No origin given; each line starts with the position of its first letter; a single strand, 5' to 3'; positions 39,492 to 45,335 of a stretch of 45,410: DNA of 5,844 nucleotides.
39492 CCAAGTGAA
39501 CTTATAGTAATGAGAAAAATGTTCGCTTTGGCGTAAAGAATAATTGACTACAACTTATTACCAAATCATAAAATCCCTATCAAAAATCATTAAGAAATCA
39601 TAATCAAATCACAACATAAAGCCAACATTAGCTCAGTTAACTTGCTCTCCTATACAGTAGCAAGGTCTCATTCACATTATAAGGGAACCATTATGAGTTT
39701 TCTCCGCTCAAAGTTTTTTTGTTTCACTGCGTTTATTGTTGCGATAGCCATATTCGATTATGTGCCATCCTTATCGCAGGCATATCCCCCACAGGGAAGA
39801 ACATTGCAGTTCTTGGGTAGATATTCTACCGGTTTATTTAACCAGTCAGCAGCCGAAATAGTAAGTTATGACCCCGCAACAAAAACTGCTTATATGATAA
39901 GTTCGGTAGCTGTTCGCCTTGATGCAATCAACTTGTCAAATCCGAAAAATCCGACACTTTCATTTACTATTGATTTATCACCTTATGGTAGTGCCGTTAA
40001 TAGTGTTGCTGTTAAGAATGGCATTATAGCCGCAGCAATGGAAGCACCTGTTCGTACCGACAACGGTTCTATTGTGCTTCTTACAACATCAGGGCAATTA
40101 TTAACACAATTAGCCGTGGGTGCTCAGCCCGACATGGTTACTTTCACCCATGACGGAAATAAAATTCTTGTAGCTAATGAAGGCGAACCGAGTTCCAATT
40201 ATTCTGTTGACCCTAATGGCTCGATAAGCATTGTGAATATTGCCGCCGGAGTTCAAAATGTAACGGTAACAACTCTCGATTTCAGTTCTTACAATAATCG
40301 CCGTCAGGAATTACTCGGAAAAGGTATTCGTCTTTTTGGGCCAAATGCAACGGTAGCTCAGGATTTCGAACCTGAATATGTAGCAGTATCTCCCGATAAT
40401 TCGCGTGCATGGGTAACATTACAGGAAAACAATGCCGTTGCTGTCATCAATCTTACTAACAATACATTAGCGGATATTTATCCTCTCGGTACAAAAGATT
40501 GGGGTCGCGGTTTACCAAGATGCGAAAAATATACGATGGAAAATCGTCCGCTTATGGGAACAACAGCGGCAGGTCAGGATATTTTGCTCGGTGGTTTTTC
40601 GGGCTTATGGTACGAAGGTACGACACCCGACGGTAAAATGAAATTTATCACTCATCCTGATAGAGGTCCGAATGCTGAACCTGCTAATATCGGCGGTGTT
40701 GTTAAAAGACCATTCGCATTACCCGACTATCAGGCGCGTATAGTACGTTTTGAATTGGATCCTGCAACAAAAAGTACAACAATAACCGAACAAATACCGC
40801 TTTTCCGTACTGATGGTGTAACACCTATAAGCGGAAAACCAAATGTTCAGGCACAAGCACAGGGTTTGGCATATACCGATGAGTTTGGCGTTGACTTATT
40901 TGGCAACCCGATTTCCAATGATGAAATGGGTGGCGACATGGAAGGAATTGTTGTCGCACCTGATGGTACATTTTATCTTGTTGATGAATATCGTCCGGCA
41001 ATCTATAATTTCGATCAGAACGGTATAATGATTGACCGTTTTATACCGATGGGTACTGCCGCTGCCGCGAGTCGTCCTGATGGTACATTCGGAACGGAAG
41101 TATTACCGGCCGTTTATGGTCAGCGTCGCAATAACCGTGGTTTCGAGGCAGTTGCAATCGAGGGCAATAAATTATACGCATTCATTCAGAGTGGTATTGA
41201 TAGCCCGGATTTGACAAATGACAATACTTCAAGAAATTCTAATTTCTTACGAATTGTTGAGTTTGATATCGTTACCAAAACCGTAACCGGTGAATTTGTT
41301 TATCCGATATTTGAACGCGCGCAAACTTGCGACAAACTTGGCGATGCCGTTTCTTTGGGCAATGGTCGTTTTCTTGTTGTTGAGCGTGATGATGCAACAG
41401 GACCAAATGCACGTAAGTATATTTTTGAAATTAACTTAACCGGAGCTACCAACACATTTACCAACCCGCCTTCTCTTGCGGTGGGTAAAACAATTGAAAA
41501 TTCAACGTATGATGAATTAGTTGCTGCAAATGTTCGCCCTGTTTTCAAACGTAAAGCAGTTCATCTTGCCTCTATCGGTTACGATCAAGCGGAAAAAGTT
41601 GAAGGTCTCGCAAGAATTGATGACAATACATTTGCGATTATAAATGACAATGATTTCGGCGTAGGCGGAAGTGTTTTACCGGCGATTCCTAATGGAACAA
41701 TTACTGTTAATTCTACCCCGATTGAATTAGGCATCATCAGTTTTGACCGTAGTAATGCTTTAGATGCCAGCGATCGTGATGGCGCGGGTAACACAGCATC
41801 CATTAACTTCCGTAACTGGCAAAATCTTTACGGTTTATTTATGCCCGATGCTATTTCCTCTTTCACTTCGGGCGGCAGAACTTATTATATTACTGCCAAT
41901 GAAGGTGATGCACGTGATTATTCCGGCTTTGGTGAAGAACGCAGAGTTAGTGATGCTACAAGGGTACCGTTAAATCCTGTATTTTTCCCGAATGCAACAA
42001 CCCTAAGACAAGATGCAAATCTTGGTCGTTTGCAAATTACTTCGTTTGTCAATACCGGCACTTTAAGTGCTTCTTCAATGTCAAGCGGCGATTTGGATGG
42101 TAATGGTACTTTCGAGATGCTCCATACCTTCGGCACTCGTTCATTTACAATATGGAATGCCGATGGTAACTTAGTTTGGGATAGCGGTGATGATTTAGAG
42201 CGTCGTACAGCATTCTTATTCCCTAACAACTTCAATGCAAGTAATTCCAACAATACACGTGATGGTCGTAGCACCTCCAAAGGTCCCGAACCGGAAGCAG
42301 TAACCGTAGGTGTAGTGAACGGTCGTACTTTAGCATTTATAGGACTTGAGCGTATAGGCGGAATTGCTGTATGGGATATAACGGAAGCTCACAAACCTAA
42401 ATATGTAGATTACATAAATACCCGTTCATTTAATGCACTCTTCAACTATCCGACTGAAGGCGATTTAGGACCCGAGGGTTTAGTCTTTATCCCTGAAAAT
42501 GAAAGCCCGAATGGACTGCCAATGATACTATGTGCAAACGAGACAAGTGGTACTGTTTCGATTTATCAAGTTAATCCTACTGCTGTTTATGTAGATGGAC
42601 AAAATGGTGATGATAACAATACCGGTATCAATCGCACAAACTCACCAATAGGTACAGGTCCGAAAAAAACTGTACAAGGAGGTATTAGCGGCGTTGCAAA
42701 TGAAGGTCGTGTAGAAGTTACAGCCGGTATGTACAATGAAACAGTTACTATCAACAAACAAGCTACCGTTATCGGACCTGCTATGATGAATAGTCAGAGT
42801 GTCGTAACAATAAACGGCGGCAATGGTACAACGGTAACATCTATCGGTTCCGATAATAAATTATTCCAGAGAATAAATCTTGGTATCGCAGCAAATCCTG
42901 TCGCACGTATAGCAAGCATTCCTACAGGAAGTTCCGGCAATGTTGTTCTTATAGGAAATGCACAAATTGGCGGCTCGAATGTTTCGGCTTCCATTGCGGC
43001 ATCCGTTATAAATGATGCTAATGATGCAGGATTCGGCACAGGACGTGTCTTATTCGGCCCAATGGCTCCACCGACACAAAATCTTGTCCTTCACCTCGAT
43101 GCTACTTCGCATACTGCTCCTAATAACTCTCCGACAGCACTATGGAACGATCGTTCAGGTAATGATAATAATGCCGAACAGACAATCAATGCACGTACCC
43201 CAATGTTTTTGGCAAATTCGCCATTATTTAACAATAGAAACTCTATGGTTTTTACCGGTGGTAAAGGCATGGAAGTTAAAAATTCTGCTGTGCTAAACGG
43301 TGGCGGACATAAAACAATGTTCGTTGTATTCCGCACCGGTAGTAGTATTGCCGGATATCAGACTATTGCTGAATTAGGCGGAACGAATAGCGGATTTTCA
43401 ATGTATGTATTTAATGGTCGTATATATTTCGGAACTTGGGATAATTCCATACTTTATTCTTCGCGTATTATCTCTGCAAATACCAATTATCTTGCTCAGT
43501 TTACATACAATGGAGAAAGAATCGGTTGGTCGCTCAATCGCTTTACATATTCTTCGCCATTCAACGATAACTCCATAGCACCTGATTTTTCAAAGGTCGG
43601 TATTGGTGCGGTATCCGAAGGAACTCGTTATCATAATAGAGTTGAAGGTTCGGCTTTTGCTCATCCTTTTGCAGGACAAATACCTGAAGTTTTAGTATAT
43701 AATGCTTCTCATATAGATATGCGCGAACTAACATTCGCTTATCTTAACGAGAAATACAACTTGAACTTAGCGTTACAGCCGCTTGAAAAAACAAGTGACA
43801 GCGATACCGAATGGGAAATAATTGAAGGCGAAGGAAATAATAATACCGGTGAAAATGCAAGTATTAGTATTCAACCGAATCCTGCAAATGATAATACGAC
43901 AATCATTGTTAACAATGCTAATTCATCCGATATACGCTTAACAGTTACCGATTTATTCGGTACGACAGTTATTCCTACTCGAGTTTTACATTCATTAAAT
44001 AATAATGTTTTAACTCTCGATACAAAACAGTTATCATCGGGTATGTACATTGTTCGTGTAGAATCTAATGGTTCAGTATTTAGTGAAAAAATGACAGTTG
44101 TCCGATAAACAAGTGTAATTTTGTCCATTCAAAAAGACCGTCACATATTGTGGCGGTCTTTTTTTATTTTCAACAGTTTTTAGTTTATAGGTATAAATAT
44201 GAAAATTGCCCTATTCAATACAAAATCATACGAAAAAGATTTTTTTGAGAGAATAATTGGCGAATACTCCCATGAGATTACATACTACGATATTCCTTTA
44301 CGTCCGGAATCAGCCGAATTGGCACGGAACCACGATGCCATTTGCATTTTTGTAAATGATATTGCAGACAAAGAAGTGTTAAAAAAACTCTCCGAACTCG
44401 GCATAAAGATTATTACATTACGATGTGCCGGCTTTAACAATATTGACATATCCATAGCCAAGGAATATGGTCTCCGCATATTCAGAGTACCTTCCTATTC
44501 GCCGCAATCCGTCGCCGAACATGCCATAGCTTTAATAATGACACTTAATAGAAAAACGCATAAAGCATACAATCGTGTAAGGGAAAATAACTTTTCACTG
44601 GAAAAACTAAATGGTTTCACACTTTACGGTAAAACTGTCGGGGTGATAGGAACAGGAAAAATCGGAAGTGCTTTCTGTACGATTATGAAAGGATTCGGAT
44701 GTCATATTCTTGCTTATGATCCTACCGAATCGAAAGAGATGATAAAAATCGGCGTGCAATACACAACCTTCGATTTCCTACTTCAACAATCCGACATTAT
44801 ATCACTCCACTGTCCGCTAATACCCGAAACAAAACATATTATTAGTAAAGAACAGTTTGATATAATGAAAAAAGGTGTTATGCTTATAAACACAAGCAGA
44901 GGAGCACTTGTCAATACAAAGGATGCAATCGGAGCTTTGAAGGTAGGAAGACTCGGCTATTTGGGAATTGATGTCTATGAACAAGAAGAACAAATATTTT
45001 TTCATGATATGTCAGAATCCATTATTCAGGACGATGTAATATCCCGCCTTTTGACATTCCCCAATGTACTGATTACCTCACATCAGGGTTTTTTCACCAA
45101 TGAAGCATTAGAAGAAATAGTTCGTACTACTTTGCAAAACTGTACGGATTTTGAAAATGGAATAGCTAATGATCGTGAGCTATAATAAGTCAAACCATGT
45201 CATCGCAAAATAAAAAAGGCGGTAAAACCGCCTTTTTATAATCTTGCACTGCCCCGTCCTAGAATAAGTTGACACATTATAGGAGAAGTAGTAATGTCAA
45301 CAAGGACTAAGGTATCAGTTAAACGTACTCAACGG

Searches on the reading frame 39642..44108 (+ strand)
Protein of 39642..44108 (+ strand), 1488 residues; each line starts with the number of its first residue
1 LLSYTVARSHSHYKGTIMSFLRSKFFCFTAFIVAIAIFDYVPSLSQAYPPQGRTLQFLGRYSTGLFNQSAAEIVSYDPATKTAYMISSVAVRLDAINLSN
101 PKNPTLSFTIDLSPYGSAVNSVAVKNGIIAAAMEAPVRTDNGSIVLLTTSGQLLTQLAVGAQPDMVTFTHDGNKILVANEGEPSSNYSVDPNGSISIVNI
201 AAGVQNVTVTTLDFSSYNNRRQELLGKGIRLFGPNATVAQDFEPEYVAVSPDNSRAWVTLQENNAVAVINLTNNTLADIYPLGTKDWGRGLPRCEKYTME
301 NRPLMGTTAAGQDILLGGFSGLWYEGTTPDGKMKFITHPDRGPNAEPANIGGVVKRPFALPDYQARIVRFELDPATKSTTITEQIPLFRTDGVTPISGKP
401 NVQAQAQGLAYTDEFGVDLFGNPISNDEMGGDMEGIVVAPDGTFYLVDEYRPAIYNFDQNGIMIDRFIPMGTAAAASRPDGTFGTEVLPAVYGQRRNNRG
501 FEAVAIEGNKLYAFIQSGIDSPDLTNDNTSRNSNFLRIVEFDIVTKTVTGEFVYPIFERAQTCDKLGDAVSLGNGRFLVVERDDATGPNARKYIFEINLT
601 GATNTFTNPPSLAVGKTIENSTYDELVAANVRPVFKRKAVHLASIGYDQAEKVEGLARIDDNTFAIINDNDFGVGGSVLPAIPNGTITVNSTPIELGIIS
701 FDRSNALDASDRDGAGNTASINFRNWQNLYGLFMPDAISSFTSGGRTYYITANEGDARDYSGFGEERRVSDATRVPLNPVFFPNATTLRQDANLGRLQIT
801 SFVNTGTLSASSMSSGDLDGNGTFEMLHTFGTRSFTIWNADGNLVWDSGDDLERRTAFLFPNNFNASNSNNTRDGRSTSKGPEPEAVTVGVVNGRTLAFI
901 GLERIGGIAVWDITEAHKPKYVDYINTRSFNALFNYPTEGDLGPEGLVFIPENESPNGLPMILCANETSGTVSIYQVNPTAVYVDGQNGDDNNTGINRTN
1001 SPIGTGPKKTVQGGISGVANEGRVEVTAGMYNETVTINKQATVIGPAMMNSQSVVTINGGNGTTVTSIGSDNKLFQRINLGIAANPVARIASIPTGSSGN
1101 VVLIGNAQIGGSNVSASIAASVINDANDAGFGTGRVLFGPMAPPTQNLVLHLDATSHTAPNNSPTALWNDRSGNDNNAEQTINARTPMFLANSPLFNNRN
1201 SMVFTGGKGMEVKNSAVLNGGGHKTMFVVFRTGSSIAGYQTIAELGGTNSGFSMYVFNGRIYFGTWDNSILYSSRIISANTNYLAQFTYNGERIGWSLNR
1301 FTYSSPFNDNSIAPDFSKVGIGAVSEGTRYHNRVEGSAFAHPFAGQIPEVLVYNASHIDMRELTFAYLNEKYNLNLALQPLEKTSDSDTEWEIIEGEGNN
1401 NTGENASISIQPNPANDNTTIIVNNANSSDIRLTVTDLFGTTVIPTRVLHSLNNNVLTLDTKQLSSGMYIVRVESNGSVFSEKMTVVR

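Call 37: search_protein_families(library=pfam, proteins=[window:39642-44108:+], max_evalue=0.001)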
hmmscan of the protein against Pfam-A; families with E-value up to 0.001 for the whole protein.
window:39642-44108:+ (1488 aa): 3 families
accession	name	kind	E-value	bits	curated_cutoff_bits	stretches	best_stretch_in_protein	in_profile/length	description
PF22494.2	choice_anch_I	-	2.1e-122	409.9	32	2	692-977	226-489/489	Choice-of-anchor I domain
PF13449.12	Phytase-like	-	8.7e-45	154.2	27.6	1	316-672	3-284/284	Esterase-like activity of phytase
PF18962.6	Por_Secre_tail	-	1.1e-11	45.3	27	1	1412-1486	3-75/75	Secretion system C-terminal sorting domain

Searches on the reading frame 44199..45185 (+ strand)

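Call 68: search_protein_families(library=pfam, proteins=[window:44199-45185:+], max_evalue=0.001)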
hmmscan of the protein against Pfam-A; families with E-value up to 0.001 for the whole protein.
window:44199-45185:+ (328 aa): 4 families
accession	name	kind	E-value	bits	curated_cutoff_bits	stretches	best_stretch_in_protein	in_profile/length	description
PF02826.25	2-Hacid_dh_C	-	4.3e-52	176.5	25.1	1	110-297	1-178/178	D-isomer specific 2-hydroxyacid dehydrogenase, NAD binding domain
PF00389.36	2-Hacid_dh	-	1.8e-30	105.8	24.6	1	4-321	2-126/134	D-isomer specific 2-hydroxyacid dehydrogenase, catalytic domain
PF03446.21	NAD_binding_2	-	0.00034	21.1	21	1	146-257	1-117/161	NAD binding domain of 6-phosphogluconate dehydrogenase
PF00670.27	AdoHcyase_NAD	-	0.00091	19.8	27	0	140-232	19-109/162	S-adenosyl-L-homocysteine hydrolase, NAD binding domain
